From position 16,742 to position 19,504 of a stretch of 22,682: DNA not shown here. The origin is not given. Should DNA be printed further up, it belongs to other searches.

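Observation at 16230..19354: MrfA/YprA-like DExH helicase with DUF1998 diverging from a Uma2 PD-(D/E)xK nuclease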

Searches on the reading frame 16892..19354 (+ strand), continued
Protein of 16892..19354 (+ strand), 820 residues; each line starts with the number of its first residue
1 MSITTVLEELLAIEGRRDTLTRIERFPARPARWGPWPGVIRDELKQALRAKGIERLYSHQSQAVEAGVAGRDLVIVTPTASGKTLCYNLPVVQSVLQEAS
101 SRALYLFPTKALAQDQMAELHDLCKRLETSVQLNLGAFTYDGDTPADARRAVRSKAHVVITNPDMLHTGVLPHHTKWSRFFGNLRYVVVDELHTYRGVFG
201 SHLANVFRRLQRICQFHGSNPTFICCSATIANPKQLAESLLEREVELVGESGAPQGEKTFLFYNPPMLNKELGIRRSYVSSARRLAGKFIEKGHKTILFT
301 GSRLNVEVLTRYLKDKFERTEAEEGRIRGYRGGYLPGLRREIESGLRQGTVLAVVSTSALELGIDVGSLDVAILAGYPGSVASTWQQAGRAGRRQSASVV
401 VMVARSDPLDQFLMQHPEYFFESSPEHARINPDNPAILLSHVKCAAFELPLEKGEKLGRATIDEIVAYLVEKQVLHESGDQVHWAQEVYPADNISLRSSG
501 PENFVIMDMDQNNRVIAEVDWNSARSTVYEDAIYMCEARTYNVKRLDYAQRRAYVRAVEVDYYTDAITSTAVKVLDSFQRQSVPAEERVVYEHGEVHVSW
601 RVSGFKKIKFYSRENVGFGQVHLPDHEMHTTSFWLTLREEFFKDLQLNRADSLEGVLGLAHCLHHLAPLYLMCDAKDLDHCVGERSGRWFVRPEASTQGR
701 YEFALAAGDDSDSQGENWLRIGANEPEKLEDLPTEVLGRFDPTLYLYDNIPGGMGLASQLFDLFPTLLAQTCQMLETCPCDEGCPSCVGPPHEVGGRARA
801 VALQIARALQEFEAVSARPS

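Call 15: find_encoding_contigs(protein=P0011, flank=10000, max_places=2)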
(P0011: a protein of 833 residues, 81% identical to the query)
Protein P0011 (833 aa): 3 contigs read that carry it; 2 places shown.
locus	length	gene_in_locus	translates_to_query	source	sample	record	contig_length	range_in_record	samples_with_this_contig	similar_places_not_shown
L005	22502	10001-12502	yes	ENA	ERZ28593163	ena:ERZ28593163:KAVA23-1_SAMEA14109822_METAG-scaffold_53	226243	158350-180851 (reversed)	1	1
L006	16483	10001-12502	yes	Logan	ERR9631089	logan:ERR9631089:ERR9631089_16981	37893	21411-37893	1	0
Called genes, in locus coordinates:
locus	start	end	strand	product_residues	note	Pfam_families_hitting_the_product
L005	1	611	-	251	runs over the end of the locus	-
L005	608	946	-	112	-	-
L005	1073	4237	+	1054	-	PF00133:tRNA-synt_1, PF09334:tRNA-synt_1g (weak), PF08264:Anticodon_1, PF19302:DUF5915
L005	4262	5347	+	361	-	-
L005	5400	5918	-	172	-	PF13620:CarboxypepD_reg (weak)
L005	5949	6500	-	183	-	PF13740:ACT_6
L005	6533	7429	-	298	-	PF00535:Glycos_transf_2, PF10111:Glyco_tranf_2_2 (weak), PF13641:Glyco_tranf_2_3 (faint), PF13632:Glyco_trans_2_3 (weak)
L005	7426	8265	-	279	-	PF00535:Glycos_transf_2, PF10111:Glyco_tranf_2_2, PF13641:Glyco_tranf_2_3, PF13632:Glyco_trans_2_3 (weak)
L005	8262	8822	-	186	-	PF22624:AASDHPPT_N (weak), PF01648:ACPS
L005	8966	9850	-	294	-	PF16697:Yop-YscD_cpl, PF00498:FHA (weak)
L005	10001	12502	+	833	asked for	PF00270:DEAD, PF04851:ResIII (weak), PF00271:Helicase_C, PF22982:WHD_HRQ1, PF09369:MZB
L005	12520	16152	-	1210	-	PF00069:Pkinase, PF07714:PK_Tyr_Ser-Thr, PF13191:AAA_16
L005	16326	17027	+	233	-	PF00406:ADK, PF13207:AAA_17, PF05191:ADK_lid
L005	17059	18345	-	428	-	-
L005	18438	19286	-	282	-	PF00813:FliP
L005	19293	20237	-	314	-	-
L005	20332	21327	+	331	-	PF00296:Bac_luciferase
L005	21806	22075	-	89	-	-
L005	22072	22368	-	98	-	-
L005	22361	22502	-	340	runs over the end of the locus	PF04055:Radical_SAM, PF13353:Fer4_12 (weak)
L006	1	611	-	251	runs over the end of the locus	-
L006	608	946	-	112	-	-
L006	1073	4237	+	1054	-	PF00133:tRNA-synt_1, PF09334:tRNA-synt_1g (weak), PF08264:Anticodon_1, PF19302:DUF5915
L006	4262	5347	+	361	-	-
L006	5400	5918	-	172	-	PF13620:CarboxypepD_reg (weak)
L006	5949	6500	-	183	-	PF13740:ACT_6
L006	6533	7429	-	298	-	PF00535:Glycos_transf_2, PF10111:Glyco_tranf_2_2 (weak), PF13641:Glyco_tranf_2_3 (faint), PF13632:Glyco_trans_2_3 (weak)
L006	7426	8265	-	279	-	PF00535:Glycos_transf_2, PF10111:Glyco_tranf_2_2, PF13641:Glyco_tranf_2_3, PF13632:Glyco_trans_2_3 (weak)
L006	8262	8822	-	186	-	PF22624:AASDHPPT_N (weak), PF01648:ACPS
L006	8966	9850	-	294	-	PF16697:Yop-YscD_cpl, PF00498:FHA (weak)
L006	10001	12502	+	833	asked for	PF00270:DEAD, PF04851:ResIII (weak), PF00271:Helicase_C, PF22982:WHD_HRQ1, PF09369:MZB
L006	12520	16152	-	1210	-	PF00069:Pkinase, PF07714:PK_Tyr_Ser-Thr, PF13191:AAA_16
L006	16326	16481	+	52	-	?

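Call 17: find_encoding_contigs(protein=P0002, flank=10000, max_places=3)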
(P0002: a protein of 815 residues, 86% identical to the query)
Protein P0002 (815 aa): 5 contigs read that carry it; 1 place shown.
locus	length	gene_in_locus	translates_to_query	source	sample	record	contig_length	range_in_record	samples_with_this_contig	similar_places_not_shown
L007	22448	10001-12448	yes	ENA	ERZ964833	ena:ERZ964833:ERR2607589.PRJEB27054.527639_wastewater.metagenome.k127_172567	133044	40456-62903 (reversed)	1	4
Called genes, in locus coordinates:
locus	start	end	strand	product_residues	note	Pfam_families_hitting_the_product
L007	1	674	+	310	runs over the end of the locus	-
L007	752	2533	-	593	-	PF02543:Carbam_trans_N, PF00814:TsaD (faint), PF16861:Carbam_trans_C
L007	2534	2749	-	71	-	-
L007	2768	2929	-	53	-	PF19451:DUF5989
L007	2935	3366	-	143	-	-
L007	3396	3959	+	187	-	-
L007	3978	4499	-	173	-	PF13620:CarboxypepD_reg (weak)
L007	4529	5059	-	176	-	PF01842:ACT (faint), PF13291:ACT_4 (faint), PF13740:ACT_6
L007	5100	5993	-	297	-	PF00535:Glycos_transf_2, PF10111:Glyco_tranf_2_2, PF13641:Glyco_tranf_2_3 (weak)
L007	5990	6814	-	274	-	PF00535:Glycos_transf_2, PF10111:Glyco_tranf_2_2, PF13641:Glyco_tranf_2_3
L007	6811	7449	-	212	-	PF22624:AASDHPPT_N (weak), PF01648:ACPS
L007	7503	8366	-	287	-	PF16697:Yop-YscD_cpl, PF00498:FHA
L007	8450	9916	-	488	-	PF03415:Peptidase_C11 (weak)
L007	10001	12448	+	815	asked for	PF00270:DEAD, PF04851:ResIII, PF00271:Helicase_C, PF22982:WHD_HRQ1, PF09369:MZB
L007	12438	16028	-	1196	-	PF00069:Pkinase, PF03109:ABC1 (faint), PF07714:PK_Tyr_Ser-Thr, PF13191:AAA_16, PF13401:AAA_22 (weak)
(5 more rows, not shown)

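Call 18: find_encoding_contigs(protein=P0003, flank=10000, max_places=2)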
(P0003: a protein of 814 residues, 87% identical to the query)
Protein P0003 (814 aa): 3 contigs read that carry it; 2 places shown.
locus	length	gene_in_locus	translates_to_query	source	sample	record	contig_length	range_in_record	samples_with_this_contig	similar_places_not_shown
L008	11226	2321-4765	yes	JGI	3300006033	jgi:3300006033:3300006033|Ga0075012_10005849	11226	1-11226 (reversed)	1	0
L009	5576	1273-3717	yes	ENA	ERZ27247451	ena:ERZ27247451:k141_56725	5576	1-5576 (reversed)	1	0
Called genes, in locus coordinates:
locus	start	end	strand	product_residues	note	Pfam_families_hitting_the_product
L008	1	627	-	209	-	?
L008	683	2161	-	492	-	-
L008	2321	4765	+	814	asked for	PF00270:DEAD, PF04851:ResIII (weak), PF00271:Helicase_C, PF22982:WHD_HRQ1, PF09369:MZB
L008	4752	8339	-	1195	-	PF00069:Pkinase, PF03109:ABC1 (faint), PF07714:PK_Tyr_Ser-Thr, PF13191:AAA_16, PF13401:AAA_22 (weak)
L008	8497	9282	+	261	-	PF13671:AAA_33 (weak), PF00406:ADK, PF13207:AAA_17, PF05191:ADK_lid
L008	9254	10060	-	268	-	PF00813:FliP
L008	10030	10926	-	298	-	-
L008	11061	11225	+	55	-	?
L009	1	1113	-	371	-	?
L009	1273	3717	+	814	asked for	PF00270:DEAD, PF04851:ResIII (weak), PF00271:Helicase_C, PF22982:WHD_HRQ1, PF09369:MZB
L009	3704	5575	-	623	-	?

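Call 21: find_related_loci(query=A1, collection=genome_contigs, flank=6000)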
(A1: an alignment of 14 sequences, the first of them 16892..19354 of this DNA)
Query A1 (820 aa) in genome_contigs; peptide patterns used: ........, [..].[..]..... (x = any residue, [..] = any of these).
600 stretches matched a pattern (row limit reached: there are more); 590 encode a relative of the query (tblastn E <= 1e-3); the best 80 are kept; 80 distinct loci.
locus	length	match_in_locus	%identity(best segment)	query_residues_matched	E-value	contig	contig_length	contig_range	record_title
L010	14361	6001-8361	57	6-817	0e+0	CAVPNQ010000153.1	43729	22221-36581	MAG: uncultured Planctomycetia bacterium isolate MFD10097.bin.2.14 genome assembly, contig: contig_3666, whole genome sh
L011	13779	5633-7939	58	5-809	0e+0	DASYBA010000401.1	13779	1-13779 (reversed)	MAG TPA_asm: Candidatus Xenobia bacterium isolate SMAG_U4895 k141_4015414, whole genome shotgun sequence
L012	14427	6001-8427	59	3-811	0e+0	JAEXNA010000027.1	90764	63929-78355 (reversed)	MAG: Vulcanimicrobiota bacterium isolate bacterium k127_1823304, whole genome shotgun sequence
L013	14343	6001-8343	53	1-809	0e+0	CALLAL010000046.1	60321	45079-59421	MAG: uncultured bacterium isolate N1_Bin_METABAT__110_1 genome assembly, contig: c_000002444884, whole genome shotgun se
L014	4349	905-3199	53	20-810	0e+0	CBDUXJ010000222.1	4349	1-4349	MAG TPA_asm: uncultured Syntrophobacterales bacterium isolate SRR22302370_binner12_Refined_74 genome assembly, contig: E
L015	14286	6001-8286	53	18-805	0e+0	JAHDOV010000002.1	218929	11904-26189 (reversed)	MAG: Deltaproteobacteria bacterium isolate SL3-B22.2 k141_67934, whole genome shotgun sequence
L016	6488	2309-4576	54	23-805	0e+0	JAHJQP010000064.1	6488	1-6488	MAG: Proteobacteria bacterium isolate OS_PC_MetaG.mb.110 OS_PC_MetaG.mb.110_k141_116360, whole genome shotgun sequence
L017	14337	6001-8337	52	1-805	0e+0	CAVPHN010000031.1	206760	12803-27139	MAG: uncultured delta proteobacterium isolate MFD09964.bin.2.161 genome assembly, contig: contig_5369, whole genome shot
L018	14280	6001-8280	52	17-805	0e+0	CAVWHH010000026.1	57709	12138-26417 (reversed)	MAG: uncultured delta proteobacterium isolate MFD01476.bin.1.214 genome assembly, contig: contig_21176, whole genome sho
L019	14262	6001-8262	53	26-801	0e+0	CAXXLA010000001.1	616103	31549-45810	MAG: Smithellaceae bacterium isolate 28a06b0b-966f-4d1b-b133-abbbdd0ba6e7 genome assembly, contig: contig_1, whole genom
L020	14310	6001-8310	51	7-809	0e+0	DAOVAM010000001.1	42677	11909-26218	MAG TPA_asm: Candidatus Aminicenantes bacterium isolate CSMAG_979 CSMAG_979_k141_2619710_length_42677_cov_11.0255, whole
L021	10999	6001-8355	54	1-809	0e+0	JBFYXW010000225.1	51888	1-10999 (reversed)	MAG: Syntrophaceae bacterium isolate PPR_0392 k121_3697004, whole genome shotgun sequence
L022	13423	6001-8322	51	2-809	0e+0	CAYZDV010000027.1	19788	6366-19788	MAG TPA_asm: uncultured Eubacteriales bacterium isolate binchicken_co360_50 genome assembly, contig: NODE_230_length_197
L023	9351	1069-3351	53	23-805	0e+0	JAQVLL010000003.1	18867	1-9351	MAG: Smithellaceae bacterium isolate STF1_109 NODE_7371_length_18867_cov_2.421718_Sandtown_F1, whole genome shotgun sequ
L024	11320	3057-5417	51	1-819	0e+0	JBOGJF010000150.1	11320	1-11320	MAG: Vicinamibacteria bacterium isolate M3-S_concoct.bin.117_sub k127_500093, whole genome shotgun sequence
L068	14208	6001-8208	54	26-805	0e+0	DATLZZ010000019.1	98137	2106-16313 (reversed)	MAG TPA_asm: Candidatus Xenobia bacterium isolate SMAG_U13312 k141_185488, whole genome shotgun sequence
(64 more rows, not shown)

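Call 36: search_protein_families(library=pfam, alignment_id=A2, max_evalue=0.001)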
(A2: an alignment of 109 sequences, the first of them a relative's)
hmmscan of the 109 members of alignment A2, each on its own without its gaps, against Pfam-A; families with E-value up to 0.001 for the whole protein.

A. member 1, L010:4199-5155:+ (318 aa): 0 families

B. families by the number of members that match (of 109 scanned): 134 families (the first 25 are shown)
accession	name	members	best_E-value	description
PF02254.24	TrkA_N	5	6.6e-28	TrkA-N domain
PF02080.26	TrkA_C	5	9.9e-12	TrkA-C domain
PF00107.32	ADH_zinc_N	5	1.4e-08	Zinc-binding dehydrogenase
PF03807.23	F420_oxidored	5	3.7e-08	NADP oxidoreductase coenzyme F420-dependent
PF03446.21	NAD_binding_2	5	9.4e-08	NAD binding domain of 6-phosphogluconate dehydrogenase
PF01262.27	AlaDh_PNT_C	5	1.3e-05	Alanine dehydrogenase/PNT, C-terminal domain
PF03721.20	UDPG_MGDP_dh_N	5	1.9e-05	UDP-glucose/GDP-mannose dehydrogenase family, NAD binding domain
PF01210.29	NAD_Gly3P_dh_N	4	4e-06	NAD-dependent glycerol-3-phosphate dehydrogenase N-terminus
PF03435.24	Sacchrp_dh_NADP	4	7.3e-06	Saccharopine dehydrogenase NADP binding domain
PF02737.24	3HCDH_N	4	0.00011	3-hydroxyacyl-CoA dehydrogenase, NAD binding domain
PF13489.12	Methyltransf_23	3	2.5e-18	Methyltransferase domain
PF02558.23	ApbA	3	4.3e-05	Ketopantoate reductase PanE/ApbA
PF13460.12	NAD_binding_10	3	0.0004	NAD(P)H-binding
PF13561.12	adh_short_C2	2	1.5e-52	Enoyl-(Acyl carrier protein) reductase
PF00106.31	adh_short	2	9.8e-49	short chain dehydrogenase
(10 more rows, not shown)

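Call 51: search_protein_families(library=pfam, proteins=[L068:8079-9437:+], max_evalue=1)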
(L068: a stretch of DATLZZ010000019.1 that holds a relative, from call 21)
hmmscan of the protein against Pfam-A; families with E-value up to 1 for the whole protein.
L068:8079-9437:+ (452 aa): 7 families
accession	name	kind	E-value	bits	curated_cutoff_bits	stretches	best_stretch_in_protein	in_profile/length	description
PF13482.12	RNase_H_2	-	1.6e-35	123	22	1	131-300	1-164/165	RNase_H superfamily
PF07536.20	HWE_HK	-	0.0029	18.7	22.8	0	290-332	28-70/83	HWE histidine kinase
PF13176.12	TPR_7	-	0.02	15.4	27.9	0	319-339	4-24/36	Tetratricopeptide repeat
PF04899.17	MbeD_MobD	-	0.058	14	21.6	1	385-445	7-66/70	MbeD/MobD like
PF10108.15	DNA_pol_B_exo2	-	0.13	12.3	24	1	172-207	35-71/213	Predicted 3'-5' exonuclease related to the exonuclease domain of PolB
PF03104.25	DNA_pol_B_exo1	-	0.29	10.9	23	1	173-216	142-188/242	DNA polymerase family B, exonuclease domain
PF13174.12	TPR_6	-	0.34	12.1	26.3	0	353-380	2-29/33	Tetratricopeptide repeat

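Call 52: search_solved_structures(query=L068:8079-9437:+, max_evalue=0.001)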
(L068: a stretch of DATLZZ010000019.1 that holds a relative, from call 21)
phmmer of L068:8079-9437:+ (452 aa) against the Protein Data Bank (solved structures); distinct sequences matched with E-value up to 0.001: 1.
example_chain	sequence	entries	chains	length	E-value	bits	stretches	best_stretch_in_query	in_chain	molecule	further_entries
8un9_A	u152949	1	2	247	1.7e-28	102.9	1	128-296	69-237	Exonuclease MrfB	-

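Call 54: find_homologous_proteins(query=L068:8079-9437:+, max_evalue=1e-20)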
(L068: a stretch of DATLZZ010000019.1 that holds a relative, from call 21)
Query L068:8079-9437:+ (452 aa): 2395 proteins with E <= 1e-20 among 8000 candidates; the best 120 are listed.
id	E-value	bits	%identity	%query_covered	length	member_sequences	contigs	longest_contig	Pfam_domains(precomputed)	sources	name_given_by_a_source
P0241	2.1e-252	855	100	89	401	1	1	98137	PF13482.13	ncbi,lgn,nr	ncbi:MAG TPA: ribonuclease H-like domain-containing protein [Candidatus Xenobia bacterium]|nr:ribonu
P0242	6.8e-168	577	75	80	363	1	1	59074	PF13482.13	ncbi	-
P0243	1.4e-160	553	71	87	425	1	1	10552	PF13482.13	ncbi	-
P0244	1.5e-160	553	70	83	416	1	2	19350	PF13482.13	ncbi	-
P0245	4.2e-160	551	70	83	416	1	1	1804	PF13482.13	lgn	-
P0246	2.9e-156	539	70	83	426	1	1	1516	PF13482.13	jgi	jgi:hypothetical protein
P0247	3.5e-156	539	70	87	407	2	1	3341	PF13482.13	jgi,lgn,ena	-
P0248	1.9e-153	530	66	89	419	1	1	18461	PF13482.13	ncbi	-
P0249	6.8e-151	521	68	86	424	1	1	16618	PF13482.13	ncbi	-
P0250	6.4e-150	518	68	82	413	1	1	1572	PF13482.13,PF13424.13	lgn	-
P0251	5.0e-148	512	67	86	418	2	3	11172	PF13482.13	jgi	-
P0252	6.0e-147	508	66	87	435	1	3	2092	PF13482.13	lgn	-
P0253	6.6e-146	505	66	87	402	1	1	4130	PF13482.13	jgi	-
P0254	3.8e-142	492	68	77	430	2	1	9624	PF13482.13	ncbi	-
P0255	6.2e-138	478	73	72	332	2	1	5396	PF13482.13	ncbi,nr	ncbi:MAG TPA: ribonuclease H-like domain-containing protein [Candidatus Acidoferrales bacterium]|nr:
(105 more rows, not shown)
